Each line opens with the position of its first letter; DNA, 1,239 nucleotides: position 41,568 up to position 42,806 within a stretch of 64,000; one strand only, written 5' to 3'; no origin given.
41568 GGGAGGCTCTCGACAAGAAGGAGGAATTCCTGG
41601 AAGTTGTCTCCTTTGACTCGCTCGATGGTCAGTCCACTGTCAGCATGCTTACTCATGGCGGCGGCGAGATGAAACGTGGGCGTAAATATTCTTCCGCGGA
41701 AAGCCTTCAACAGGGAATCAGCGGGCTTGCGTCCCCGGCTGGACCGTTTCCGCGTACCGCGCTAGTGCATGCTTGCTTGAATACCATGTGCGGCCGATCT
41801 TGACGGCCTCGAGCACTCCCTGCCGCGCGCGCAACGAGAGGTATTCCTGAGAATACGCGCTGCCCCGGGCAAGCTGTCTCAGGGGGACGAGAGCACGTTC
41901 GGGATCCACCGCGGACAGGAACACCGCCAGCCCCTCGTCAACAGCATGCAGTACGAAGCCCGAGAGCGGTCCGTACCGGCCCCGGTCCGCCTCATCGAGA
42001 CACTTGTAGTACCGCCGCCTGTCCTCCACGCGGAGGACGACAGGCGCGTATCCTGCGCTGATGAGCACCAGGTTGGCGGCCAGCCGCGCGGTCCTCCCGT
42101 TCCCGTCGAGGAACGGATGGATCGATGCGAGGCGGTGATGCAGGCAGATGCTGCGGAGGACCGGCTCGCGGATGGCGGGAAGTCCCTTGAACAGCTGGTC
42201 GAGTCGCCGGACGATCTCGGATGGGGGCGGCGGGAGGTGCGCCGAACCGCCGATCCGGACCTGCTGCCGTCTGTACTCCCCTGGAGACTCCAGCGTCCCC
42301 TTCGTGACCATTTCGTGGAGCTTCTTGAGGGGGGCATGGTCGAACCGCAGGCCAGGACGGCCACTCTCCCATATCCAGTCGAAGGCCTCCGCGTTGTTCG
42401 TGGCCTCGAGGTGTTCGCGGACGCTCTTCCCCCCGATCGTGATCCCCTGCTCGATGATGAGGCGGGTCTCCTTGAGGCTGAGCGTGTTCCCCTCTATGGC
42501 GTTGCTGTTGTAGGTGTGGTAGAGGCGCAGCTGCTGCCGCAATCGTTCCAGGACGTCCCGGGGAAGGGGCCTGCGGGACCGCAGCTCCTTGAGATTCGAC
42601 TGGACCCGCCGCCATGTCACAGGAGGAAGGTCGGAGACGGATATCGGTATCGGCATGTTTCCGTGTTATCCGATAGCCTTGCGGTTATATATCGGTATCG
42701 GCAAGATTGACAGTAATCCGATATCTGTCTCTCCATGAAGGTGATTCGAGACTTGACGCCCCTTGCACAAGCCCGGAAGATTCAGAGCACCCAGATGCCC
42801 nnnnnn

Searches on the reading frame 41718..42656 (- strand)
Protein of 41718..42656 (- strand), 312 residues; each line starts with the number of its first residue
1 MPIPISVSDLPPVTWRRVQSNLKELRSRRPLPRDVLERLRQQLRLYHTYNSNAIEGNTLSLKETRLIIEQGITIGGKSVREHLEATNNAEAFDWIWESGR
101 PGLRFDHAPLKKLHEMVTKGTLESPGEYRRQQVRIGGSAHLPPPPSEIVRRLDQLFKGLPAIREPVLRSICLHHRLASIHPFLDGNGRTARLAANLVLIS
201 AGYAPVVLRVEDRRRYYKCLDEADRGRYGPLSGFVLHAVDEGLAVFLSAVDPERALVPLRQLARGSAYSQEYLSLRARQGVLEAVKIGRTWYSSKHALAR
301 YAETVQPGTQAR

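Call 4: search_protein_families(library=pfam, proteins=[window:41718-42656:-], max_evalue=0.01)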
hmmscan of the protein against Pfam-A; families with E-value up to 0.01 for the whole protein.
window:41718-42656:- (312 aa): 1 family
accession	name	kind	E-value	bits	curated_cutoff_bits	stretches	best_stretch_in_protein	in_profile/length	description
PF02661.23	Fic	-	1.3e-19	71.3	24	1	105-198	2-93/93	Fic/DOC family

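Call 14: search_protein_families(library=ncbifam, proteins=[window:41718-42656:-], max_evalue=0.05)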
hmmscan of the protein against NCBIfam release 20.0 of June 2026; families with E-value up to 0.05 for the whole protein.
window:41718-42656:- (312 aa): 5 families
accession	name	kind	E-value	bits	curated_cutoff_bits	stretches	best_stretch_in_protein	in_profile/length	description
TIGR02613.1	mob_myst_B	hypoth_equivalog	1.5e-15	57.6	124.4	1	78-235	21-185/186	mobile mystery protein B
NF041381.1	XopAC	subfamily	1.2e-09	37.4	450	1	99-213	301-425/451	XopAC/AvrAC family type III secretion system effector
NF046030.1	ProtAdlyltaseSoFic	equivalog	1.3e-07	31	550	1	164-243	177-263/361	protein adenylyltransferase Fic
TIGR01550.1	DOC_P1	subfamily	0.012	15.8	38.65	1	173-203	59-89/122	type II toxin-antitoxin system death-on-curing family toxin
NF046029.1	ProtAdlyltaseNmFic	equivalog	0.038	13.7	230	0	176-218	93-135/177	protein adenylyltransferase Fic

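Call 25: search_protein_families(library=padloc, proteins=[window:41718-42656:-], max_evalue=0.01)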
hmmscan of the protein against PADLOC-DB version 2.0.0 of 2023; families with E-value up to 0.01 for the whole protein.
window:41718-42656:- (312 aa): 7 families
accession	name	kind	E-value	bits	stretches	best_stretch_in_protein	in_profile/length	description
PDLC03963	SoFic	-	6.3e-29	99.5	1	20-251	34-272/361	-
PDLC04836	PDC-S04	-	6.8e-28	95.5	1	42-240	24-228/244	-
PDLC04840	PDC-S04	-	4.2e-27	93.3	1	45-224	13-200/227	-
PDLC04837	PDC-S04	-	2.3e-21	74.2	1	39-234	21-219/234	-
PDLC04839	PDC-S04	-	1.3e-13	49.1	1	78-239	32-202/205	-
PDLC04966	PDC-S24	-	1.6e-08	31.9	1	105-205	232-343/497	-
PDLC04838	PDC-S04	-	3.3e-08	31.5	1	103-239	61-202/209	-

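Call 65: search_solved_structures(query=window:41718-42656:-, max_evalue=0.00001, show_alignments=1)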
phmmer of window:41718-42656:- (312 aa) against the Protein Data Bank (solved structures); distinct sequences matched with E-value up to 0.00001: 23.
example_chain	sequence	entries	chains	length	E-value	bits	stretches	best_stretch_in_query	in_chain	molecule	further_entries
6i7g_A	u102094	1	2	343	4.7e-31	111.5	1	18-251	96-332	Adenosine monophosphate-protein transferase FICD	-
4u04_A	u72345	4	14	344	4.7e-31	111.5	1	18-251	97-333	Adenosine monophosphate-protein transferase FICD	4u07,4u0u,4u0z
6i7j_A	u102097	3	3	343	1.7e-30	109.7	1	18-251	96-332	Adenosine monophosphate-protein transferase FICD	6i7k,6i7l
6i7h_A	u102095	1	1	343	2.3e-30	109.2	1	18-251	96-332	Adenosine monophosphate-protein transferase FICD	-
6i7i_A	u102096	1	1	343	3.2e-30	108.7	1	18-251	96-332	Adenosine monophosphate-protein transferase FICD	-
4u0s_A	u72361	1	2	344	4.5e-30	108.3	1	18-251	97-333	Adenosine monophosphate-protein transferase FICD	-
9yz5_A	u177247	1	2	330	1e-29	107.1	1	18-246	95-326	Protein adenylyltransferase FICD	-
5jj6_A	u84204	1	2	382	3.1e-29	105.5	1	35-244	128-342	Adenosine monophosphate-protein transferase FICD homolog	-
7b7z_A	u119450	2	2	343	4.2e-29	105.1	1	18-251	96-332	Protein adenylyltransferase FICD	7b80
6zmd_B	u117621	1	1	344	8e-29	104.2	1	18-251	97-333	Protein adenylyltransferase FICD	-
5jj7_A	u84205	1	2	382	3e-28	102.3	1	35-244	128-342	Adenosine monophosphate-protein transferase FICD homolog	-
3cuc_A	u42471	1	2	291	2.9e-19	72.8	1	24-224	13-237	Protein of unknown function with a Fic domain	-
4rgl_A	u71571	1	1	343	1.4e-16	64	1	33-243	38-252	Filamentation induced by cAMP protein Fic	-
7xux_A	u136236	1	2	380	9.8e-16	61.2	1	35-252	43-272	Fido domain-containing protein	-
4x2e_A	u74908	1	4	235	1.1e-13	54.4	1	40-235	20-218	Fic family protein putative filamentation induced by cAMP protein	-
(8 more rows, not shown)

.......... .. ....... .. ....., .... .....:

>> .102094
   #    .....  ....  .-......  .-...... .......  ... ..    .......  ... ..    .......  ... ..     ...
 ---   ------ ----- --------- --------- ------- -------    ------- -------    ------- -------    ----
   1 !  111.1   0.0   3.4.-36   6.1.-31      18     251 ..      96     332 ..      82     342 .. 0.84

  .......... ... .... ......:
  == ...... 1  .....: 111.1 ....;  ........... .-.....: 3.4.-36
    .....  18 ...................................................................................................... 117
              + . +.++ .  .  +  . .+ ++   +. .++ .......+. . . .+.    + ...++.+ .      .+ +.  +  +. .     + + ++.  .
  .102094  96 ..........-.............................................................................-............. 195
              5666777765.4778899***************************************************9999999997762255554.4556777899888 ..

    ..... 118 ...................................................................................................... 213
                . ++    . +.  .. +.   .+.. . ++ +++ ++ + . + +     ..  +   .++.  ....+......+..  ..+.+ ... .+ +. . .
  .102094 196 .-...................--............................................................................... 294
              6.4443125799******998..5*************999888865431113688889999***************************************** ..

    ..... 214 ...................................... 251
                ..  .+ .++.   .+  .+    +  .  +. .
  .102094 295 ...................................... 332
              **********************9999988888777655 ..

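Call 79: find_encoding_contigs(protein=window:41718-42656:-, flank=6000, max_places=5)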
Protein window:41718-42656:- (312 aa): 1 contig read that carries it; 1 place shown.
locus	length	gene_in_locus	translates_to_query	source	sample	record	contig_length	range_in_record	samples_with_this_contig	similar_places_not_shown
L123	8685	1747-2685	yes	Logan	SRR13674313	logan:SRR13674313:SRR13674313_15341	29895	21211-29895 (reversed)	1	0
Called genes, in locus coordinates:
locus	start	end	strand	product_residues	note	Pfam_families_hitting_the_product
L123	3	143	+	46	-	?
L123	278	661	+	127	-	-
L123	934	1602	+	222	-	PF01909:NTP_transf_2, PF18765:Polbeta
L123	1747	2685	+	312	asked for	PF02661:Fic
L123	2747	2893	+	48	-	-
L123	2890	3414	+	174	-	-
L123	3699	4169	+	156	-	PF00583:Acetyltransf_1, PF13673:Acetyltransf_10, PF13508:Acetyltransf_7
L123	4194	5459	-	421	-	PF00999:Na_H_Exchanger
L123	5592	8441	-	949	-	-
